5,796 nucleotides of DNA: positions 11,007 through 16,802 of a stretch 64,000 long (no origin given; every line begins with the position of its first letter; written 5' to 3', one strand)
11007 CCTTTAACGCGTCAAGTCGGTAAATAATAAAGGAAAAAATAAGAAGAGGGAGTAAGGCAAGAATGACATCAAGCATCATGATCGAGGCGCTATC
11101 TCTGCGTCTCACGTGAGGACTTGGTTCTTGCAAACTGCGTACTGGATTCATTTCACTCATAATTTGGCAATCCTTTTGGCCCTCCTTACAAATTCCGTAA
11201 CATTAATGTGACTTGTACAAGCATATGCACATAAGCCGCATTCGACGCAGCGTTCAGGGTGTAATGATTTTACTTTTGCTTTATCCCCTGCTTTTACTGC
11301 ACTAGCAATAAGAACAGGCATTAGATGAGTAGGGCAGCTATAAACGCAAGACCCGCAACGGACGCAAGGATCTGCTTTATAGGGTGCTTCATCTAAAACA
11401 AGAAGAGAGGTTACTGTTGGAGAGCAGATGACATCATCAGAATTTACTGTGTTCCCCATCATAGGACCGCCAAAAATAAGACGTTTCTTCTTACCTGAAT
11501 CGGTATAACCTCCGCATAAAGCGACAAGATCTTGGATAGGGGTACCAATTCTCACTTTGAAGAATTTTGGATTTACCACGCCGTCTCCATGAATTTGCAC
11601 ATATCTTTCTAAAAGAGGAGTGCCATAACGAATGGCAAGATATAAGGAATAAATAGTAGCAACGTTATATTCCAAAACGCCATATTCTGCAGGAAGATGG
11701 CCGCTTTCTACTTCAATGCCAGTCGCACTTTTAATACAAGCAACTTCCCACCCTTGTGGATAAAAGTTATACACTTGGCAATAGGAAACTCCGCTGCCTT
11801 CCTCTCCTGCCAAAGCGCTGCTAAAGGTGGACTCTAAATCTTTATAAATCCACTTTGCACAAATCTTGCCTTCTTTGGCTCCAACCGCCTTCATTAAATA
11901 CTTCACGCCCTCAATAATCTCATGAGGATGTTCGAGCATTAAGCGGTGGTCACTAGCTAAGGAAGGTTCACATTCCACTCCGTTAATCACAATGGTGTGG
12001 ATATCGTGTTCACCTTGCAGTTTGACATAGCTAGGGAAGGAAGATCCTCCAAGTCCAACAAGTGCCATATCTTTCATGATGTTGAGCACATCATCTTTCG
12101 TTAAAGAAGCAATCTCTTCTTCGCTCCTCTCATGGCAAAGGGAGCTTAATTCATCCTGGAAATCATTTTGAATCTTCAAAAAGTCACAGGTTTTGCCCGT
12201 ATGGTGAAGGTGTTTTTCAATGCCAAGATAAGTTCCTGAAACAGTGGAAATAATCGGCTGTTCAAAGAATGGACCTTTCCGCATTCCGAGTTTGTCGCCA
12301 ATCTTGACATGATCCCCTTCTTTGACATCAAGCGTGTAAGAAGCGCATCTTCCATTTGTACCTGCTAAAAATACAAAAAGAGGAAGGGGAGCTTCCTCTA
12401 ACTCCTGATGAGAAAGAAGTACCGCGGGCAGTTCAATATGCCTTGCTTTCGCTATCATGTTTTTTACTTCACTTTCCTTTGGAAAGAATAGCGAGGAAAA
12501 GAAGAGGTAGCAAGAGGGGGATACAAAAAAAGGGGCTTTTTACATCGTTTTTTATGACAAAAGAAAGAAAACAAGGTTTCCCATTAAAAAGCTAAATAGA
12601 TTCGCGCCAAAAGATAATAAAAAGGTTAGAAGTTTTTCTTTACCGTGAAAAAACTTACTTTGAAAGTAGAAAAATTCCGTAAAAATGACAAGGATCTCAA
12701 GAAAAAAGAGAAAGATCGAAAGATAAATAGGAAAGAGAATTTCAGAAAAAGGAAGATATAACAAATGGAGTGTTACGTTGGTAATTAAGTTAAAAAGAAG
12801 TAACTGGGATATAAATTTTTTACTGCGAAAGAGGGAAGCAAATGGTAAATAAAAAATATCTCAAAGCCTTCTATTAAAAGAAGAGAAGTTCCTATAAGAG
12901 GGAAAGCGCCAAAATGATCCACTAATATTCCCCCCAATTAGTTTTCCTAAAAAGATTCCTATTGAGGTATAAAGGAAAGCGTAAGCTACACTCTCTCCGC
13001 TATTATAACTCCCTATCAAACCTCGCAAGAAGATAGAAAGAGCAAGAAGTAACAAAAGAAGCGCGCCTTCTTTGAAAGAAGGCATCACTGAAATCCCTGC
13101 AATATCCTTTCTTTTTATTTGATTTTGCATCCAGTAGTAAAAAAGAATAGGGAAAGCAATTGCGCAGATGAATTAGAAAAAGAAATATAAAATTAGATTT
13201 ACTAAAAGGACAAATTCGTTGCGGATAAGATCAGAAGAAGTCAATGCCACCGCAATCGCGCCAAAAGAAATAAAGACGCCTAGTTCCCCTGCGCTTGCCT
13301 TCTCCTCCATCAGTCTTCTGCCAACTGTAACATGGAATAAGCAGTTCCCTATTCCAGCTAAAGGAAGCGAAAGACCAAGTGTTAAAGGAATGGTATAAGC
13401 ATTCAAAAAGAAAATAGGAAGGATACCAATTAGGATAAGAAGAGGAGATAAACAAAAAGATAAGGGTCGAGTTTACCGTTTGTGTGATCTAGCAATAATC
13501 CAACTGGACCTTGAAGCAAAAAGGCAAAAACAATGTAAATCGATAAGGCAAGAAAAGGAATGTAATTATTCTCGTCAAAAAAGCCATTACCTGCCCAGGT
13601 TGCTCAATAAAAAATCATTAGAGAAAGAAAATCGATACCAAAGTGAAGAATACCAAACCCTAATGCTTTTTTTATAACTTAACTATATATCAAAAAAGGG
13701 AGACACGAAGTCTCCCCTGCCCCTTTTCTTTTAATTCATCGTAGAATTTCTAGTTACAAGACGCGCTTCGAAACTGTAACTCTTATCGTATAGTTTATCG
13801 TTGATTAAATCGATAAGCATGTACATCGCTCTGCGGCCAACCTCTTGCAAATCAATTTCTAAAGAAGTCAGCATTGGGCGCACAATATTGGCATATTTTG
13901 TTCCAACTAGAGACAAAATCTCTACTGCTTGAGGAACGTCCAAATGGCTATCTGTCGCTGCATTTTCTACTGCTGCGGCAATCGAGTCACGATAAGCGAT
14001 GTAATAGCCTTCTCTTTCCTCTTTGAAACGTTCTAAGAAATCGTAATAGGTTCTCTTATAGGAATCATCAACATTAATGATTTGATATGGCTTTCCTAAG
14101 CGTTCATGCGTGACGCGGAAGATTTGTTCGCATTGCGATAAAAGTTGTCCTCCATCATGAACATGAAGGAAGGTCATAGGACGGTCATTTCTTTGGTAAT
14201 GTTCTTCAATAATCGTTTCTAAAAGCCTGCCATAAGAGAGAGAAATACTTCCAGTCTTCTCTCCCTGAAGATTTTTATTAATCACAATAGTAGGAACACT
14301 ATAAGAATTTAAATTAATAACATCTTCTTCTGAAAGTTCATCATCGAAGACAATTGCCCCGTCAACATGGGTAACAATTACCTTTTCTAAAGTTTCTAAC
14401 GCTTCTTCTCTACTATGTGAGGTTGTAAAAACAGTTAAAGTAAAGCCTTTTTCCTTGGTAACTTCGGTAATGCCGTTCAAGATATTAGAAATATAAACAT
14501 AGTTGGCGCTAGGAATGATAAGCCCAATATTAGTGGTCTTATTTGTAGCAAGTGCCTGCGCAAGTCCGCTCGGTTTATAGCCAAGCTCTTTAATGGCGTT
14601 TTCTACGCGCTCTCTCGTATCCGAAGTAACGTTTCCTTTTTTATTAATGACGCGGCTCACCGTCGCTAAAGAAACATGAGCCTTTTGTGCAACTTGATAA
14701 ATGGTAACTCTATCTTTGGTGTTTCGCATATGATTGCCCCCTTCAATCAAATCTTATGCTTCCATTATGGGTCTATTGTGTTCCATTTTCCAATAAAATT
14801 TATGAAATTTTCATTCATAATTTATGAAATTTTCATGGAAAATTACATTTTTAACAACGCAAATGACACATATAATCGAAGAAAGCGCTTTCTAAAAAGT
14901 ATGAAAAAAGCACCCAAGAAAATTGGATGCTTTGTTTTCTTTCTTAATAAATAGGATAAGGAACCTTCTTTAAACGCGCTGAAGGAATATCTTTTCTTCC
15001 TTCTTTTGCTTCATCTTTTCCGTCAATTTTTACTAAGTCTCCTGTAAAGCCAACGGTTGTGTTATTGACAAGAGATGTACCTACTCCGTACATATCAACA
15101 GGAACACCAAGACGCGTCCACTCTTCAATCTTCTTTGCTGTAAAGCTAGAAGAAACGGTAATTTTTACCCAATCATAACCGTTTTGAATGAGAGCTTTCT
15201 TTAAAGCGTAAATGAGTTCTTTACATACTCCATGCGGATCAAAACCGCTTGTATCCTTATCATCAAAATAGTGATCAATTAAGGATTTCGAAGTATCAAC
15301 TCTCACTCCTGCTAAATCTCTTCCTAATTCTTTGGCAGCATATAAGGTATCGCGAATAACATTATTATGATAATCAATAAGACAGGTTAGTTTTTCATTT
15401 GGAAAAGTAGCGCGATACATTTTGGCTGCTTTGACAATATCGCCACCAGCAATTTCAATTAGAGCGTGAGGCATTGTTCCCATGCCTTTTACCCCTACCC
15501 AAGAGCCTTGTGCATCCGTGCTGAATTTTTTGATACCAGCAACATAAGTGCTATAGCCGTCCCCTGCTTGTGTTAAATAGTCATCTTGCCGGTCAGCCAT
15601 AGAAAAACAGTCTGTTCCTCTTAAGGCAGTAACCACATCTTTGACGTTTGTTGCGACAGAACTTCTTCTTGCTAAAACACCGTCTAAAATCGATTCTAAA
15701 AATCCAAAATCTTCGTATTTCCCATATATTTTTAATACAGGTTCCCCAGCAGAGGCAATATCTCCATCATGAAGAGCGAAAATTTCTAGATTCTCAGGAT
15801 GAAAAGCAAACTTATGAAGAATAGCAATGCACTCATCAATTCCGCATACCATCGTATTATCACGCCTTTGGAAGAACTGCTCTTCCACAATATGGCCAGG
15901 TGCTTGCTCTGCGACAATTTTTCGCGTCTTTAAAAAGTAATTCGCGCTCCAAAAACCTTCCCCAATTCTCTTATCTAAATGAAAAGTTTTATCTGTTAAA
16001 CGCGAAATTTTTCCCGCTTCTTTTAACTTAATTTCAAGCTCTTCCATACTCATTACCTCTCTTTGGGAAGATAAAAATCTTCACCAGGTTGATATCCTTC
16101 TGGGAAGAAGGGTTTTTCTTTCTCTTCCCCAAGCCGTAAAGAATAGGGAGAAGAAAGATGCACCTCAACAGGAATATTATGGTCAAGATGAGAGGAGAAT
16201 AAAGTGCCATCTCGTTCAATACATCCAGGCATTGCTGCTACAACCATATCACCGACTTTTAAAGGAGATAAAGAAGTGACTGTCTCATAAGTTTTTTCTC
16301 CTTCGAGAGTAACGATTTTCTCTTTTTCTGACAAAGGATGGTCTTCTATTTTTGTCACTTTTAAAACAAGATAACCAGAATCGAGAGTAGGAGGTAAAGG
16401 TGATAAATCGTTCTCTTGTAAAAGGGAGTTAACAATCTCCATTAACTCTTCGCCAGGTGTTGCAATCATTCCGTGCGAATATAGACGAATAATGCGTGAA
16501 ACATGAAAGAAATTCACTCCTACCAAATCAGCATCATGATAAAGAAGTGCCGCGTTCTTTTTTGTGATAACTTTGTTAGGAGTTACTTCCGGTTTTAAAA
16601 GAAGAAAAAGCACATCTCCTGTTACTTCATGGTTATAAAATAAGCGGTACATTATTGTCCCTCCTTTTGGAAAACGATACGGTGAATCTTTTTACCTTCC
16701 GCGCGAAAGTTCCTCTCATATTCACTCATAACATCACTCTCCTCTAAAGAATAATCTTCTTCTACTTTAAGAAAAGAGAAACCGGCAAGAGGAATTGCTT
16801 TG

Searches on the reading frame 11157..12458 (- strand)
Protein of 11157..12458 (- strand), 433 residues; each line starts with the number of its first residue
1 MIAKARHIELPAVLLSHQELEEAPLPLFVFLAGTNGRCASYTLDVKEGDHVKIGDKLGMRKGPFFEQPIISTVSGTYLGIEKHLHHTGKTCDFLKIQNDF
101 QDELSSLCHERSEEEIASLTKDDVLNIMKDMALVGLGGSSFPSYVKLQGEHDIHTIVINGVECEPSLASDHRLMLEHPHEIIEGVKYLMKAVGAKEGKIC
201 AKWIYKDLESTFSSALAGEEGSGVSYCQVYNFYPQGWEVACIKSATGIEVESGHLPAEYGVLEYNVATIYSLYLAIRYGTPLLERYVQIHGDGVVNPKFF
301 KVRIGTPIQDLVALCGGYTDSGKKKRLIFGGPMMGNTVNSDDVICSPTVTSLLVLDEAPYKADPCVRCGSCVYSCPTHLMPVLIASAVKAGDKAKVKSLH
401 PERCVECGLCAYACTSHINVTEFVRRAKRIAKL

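Call 5: search_protein_families(library=pfam, proteins=[window:11157-12458:-], max_evalue=0.01)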
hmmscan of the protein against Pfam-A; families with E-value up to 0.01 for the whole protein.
window:11157-12458:- (433 aa): 15 families
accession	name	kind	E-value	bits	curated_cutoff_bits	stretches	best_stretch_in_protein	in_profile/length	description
PF01512.22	Complex1_51K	-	5.2e-35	121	31.2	1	129-273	2-149/150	Nuo51 FMN-binding domain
PF10531.15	SLBB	-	1.3e-11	44.6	27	1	286-335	1-53/55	SLBB domain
PF12838.12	Fer4_7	-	2e-08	35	27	1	365-416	2-50/52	4Fe-4S dicluster domain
PF13375.12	RnfC_N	-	4.2e-08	33.6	25.6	1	19-100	20-100/101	RnfC Barrel sandwich hybrid domain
PF12797.12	Fer4_2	-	1.4e-07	31.4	24.5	2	360-377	5-22/22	4Fe-4S binding domain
PF13534.11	Fer4_17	-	2.8e-07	31.4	22.2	1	393-419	34-61/61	4Fe-4S dicluster domain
PF00037.32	Fer4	-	3.1e-07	30.4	21.1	2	400-414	4-18/24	4Fe-4S binding domain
PF13237.11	Fer4_10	-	3.9e-07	30.3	25.5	1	362-414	6-52/53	4Fe-4S dicluster domain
PF13187.11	Fer4_9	-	3.2e-06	27.5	27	1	365-417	2-50/52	4Fe-4S dicluster domain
PF12837.12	Fer4_6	-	2.4e-05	24.5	25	1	361-378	5-22/24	4Fe-4S binding domain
PF13183.11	Fer4_8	-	5.8e-05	24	27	1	362-418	2-68/68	4Fe-4S dicluster domain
PF14697.11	Fer4_21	-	9.7e-05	22.9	35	1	361-414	4-51/59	4Fe-4S dicluster domain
PF12800.12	Fer4_4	-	0.0001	22.8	24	0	363-377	2-16/17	4Fe-4S binding domain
PF13746.11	Fer4_18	-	0.0014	19.2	27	0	362-379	58-75/114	4Fe-4S dicluster domain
PF13484.11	Fer4_16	-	0.0018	19.5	30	0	365-380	2-17/66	4Fe-4S double cluster binding domain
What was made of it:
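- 11157..12458 (-): rnfC (433 aa; NADH/FMN-binding Complex1_51K, SLBB and 2x[4Fe-4S] domains). Pfam, call 5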

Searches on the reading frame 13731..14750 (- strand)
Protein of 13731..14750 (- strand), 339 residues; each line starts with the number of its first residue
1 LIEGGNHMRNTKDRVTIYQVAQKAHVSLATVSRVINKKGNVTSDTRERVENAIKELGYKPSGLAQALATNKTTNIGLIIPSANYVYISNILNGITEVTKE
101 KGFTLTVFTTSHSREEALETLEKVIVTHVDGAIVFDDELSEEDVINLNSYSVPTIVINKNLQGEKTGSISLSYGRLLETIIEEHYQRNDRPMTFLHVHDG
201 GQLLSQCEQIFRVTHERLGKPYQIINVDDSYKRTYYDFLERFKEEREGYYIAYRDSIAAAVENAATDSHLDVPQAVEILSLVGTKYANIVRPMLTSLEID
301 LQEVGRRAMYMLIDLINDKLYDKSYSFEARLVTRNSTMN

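Call 92: search_protein_families(library=pfam, proteins=[window:13731-14750:-], max_evalue=0.001)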
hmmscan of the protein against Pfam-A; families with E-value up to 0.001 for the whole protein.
window:13731-14750:- (339 aa): 4 families
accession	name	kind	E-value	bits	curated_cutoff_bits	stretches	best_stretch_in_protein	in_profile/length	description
PF00356.27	LacI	-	1.6e-18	66.6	27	1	16-61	1-46/46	Bacterial regulatory proteins, lacI family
PF13377.12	Peripla_BP_3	-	1.5e-17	64.6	26.5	1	251-337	80-167/167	Periplasmic binding protein-like domain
PF00532.27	Peripla_BP_1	-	0.00014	21.9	22.2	0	73-159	2-89/281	Periplasmic binding proteins and sugar binding domain of LacI family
PF01381.28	HTH_3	-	0.00062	20.2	23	0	16-45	11-40/55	Helix-turn-helix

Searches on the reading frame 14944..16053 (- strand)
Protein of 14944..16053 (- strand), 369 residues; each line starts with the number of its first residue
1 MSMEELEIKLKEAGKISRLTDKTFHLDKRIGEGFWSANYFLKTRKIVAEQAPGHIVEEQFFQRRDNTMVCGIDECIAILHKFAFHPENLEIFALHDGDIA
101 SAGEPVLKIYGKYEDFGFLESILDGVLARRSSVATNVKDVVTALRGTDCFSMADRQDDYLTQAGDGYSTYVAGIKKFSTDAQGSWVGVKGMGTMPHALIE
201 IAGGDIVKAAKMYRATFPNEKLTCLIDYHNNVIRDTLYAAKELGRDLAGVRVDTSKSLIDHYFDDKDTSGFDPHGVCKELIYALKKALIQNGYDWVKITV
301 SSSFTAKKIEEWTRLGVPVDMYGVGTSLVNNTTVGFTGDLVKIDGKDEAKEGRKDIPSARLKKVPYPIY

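Call 92: search_protein_families(library=pfam, proteins=[window:14944-16053:-], max_evalue=0.001)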
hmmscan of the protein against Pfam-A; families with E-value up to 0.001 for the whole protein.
window:14944-16053:- (369 aa): 1 family
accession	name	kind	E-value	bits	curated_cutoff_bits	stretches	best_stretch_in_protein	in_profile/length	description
PF02749.22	QRPTase_N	-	1.6e-09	38.3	27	1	53-131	11-82/82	Quinolinate phosphoribosyl transferase, N-terminal domain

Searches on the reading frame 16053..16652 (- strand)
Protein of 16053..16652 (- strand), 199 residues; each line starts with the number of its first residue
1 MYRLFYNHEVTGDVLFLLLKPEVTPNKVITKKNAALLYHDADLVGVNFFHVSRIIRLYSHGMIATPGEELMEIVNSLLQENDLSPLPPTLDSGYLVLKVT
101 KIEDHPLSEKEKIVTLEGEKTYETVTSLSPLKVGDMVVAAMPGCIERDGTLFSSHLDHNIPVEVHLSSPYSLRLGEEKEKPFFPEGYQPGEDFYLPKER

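Call 92: search_protein_families(library=pfam, proteins=[window:16053-16652:-], max_evalue=0.001)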
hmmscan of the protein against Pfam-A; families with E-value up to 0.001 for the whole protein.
window:16053-16652:- (199 aa): 1 family
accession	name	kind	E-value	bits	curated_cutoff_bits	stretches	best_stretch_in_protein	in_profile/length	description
PF14794.11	DUF4479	-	0.00031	20.9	25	1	40-84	22-65/71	Domain of unknown function (DUF4479)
